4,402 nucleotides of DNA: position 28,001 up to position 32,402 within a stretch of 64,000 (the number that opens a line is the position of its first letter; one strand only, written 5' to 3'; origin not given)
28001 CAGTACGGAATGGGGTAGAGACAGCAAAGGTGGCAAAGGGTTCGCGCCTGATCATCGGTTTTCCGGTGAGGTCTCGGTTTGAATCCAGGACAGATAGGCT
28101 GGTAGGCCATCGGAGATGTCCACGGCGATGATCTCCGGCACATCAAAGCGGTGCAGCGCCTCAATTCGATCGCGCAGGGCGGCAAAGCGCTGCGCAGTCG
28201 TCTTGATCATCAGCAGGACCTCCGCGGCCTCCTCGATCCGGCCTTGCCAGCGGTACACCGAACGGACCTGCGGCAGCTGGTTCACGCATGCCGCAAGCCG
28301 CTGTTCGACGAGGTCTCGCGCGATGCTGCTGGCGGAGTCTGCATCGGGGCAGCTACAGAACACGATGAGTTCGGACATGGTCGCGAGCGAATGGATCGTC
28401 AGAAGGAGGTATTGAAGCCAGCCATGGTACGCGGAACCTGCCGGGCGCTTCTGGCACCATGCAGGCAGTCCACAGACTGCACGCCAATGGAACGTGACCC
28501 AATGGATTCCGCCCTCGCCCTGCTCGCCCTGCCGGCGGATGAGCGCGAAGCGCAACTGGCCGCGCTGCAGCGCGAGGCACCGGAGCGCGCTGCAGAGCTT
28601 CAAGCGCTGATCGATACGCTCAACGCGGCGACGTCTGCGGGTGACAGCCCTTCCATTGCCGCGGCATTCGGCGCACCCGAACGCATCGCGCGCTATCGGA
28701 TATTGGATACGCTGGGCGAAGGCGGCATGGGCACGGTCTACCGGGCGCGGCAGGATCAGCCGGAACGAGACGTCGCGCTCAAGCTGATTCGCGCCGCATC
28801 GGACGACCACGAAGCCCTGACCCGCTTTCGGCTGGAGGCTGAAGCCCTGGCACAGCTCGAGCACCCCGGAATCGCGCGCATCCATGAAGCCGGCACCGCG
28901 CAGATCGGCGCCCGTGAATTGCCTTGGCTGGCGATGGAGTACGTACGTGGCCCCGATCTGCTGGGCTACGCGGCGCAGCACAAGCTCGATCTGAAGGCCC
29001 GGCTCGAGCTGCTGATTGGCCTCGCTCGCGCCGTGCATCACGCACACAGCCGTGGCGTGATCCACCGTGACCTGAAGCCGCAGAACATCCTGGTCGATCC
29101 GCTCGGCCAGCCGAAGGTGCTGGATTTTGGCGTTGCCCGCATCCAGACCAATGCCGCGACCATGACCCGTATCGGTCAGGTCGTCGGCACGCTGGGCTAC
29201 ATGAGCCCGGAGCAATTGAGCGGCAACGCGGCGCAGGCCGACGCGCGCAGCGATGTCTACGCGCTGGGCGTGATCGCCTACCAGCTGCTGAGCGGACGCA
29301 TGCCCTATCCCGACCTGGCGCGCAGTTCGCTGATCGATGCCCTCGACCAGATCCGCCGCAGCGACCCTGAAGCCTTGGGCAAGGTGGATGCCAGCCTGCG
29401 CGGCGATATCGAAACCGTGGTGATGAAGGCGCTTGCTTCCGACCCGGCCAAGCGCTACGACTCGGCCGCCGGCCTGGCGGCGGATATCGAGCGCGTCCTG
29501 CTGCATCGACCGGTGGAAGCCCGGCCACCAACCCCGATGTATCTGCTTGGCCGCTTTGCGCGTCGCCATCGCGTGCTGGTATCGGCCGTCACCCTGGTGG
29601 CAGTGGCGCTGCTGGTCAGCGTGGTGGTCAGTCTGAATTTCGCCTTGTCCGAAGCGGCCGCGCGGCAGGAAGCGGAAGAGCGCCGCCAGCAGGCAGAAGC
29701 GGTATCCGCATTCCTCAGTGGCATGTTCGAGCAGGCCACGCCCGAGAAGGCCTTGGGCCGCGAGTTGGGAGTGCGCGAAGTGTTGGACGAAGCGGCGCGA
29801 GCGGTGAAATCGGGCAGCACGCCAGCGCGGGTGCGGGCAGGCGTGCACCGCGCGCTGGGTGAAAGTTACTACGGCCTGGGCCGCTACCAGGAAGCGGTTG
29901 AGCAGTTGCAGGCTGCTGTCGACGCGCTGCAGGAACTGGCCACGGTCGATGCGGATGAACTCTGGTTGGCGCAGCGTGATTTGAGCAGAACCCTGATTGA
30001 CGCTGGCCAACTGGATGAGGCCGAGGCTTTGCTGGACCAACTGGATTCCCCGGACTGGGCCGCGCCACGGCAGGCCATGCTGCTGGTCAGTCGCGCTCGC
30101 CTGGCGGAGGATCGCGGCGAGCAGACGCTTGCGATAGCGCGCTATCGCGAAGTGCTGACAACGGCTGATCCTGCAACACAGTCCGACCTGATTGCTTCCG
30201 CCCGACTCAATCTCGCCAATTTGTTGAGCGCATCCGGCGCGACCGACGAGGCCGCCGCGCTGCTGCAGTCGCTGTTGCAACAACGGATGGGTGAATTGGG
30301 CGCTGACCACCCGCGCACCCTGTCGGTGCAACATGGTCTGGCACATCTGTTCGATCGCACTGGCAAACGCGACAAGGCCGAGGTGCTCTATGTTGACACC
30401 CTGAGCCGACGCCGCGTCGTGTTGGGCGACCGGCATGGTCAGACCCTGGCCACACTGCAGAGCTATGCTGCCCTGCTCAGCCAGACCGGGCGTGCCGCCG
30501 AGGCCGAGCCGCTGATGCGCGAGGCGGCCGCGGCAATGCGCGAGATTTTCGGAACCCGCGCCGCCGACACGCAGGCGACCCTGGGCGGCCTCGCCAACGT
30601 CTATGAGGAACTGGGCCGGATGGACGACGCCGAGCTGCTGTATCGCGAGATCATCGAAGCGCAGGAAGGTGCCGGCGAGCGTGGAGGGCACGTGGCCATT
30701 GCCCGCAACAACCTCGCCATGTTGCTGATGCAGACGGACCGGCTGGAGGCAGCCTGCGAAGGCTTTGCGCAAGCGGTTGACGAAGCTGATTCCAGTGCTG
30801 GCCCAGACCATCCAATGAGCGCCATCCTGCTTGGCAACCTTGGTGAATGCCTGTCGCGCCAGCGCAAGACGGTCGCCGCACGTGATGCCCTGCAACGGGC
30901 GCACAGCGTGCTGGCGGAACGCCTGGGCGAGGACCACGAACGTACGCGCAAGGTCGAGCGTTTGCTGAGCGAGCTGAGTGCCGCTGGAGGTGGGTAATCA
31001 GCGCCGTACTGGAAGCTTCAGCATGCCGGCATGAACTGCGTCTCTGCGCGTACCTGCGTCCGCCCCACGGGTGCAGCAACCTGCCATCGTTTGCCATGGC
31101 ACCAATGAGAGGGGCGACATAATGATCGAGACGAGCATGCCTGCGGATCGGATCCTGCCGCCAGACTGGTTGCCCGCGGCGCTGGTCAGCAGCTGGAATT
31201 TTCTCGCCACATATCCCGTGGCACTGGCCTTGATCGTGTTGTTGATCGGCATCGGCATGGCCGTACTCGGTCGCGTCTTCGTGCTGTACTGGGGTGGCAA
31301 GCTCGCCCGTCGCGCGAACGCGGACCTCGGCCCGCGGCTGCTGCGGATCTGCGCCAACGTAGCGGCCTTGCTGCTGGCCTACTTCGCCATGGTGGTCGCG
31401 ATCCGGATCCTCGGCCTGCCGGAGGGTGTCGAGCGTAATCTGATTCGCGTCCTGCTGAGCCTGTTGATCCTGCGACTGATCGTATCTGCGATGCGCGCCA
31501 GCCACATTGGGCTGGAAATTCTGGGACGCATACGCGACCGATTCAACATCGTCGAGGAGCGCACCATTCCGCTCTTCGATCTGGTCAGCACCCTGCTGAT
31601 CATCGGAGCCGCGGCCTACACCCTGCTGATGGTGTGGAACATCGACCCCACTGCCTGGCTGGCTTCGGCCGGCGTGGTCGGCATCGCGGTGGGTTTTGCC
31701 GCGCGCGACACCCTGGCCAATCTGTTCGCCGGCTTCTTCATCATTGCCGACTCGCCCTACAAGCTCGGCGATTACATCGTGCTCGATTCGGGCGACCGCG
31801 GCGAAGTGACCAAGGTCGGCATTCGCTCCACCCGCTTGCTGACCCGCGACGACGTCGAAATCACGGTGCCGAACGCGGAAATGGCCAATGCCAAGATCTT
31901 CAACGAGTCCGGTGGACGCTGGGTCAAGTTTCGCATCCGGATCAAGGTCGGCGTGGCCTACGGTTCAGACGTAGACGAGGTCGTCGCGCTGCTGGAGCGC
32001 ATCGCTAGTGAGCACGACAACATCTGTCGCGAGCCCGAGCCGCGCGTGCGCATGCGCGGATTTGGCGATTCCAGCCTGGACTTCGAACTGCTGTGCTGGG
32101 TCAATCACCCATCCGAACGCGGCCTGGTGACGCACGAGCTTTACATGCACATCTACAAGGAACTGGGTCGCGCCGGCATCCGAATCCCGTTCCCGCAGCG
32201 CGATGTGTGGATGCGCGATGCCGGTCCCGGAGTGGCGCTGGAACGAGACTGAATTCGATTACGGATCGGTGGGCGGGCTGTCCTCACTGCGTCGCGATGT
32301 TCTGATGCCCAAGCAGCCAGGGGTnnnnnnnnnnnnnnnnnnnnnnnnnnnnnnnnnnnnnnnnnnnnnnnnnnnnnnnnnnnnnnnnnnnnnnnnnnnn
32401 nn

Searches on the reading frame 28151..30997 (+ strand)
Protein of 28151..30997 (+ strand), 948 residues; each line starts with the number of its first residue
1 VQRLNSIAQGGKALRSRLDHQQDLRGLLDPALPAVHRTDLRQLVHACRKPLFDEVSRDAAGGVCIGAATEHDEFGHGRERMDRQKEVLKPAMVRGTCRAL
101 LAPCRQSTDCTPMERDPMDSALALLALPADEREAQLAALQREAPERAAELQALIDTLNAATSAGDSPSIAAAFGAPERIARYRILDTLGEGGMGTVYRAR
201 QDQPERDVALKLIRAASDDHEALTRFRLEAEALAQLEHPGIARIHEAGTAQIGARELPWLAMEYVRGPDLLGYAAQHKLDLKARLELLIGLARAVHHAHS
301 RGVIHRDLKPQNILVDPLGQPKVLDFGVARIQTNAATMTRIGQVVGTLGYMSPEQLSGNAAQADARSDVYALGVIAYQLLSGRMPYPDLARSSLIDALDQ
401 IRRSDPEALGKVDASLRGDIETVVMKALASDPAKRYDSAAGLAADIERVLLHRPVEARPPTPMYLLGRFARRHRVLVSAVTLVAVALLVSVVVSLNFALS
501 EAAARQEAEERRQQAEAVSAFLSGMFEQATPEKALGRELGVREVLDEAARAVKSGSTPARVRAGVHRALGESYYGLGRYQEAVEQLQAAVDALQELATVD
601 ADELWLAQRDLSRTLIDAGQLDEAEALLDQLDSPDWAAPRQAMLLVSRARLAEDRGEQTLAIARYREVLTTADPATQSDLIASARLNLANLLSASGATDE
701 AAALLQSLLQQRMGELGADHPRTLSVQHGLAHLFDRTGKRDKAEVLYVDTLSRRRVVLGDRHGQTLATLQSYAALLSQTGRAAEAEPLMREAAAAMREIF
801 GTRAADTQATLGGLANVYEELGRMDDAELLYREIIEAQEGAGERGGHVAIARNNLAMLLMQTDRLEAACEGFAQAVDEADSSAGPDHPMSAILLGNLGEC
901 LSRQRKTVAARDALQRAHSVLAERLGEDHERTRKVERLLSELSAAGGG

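Call 32: search_protein_families(library=pfam, proteins=[window:28151-30997:+], max_evalue=0.001)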
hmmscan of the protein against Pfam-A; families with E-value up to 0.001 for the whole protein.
window:28151-30997:+ (948 aa): 13 families
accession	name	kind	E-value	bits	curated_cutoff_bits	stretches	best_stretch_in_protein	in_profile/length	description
PF00069.31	Pkinase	-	3.6e-45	154.8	31.7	1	182-437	1-253/263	Protein kinase domain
PF13424.12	TPR_12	-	5.5e-37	126.3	30.1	5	848-920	2-74/77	Tetratricopeptide repeat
PF07714.23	PK_Tyr_Ser-Thr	-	6.1e-32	111.4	23.1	1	184-407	3-226/258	Protein tyrosine and serine/threonine kinase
PF13374.12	TPR_10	-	9.2e-24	83.1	27.5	1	723-762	1-40/42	Tetratricopeptide repeat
PF24885.1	TPR_NPHP3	-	1.4e-16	61.1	100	1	673-798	90-215/239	Nephrocystin-3 TPR domain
PF07719.23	TPR_2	-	1.1e-11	44.3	27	1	564-590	2-28/34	Tetratricopeptide repeat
PF00515.34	TPR_1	-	8.5e-10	38.5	27.8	0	811-836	4-29/34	Tetratricopeptide repeat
PF14559.12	TPR_19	-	7.4e-09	36.2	25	0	577-639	5-59/68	Tetratricopeptide repeat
PF13181.12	TPR_8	-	5.5e-08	32.8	25.7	0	813-838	6-31/34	Tetratricopeptide repeat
PF13176.12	TPR_7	-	8.5e-08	32.1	27.9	0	810-835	1-26/36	Tetratricopeptide repeat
PF17874.7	TPR_MalT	-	3.8e-06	26.9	45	0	765-920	39-190/336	MalT-like TPR region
PF06293.20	Kdo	-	8.6e-05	22.5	21.3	1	224-332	56-172/207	Lipopolysaccharide kinase (Kdo/WaaP) family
PF13174.12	TPR_6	-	0.00014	22.7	26.3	0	569-590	6-27/33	Tetratricopeptide repeat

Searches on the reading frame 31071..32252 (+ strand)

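Call 32: search_protein_families(library=pfam, proteins=[window:31071-32252:+], max_evalue=0.001)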
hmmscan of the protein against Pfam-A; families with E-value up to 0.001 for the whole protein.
window:31071-32252:+ (393 aa): 3 families
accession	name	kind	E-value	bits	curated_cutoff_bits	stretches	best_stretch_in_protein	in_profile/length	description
PF21082.3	MS_channel_3rd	-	1.6e-18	67.4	21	1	290-372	2-88/88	Mechanosensitive ion channel MscS, C-terminal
PF00924.24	MS_channel_2nd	-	1.6e-15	57.4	20.2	1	213-279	1-66/68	Mechanosensitive ion channel, beta-domain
PF21088.3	MS_channel_1st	-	0.00085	19.7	23.1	1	174-211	4-41/42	Mechanosensitive ion channel, transmembrane helices 2/3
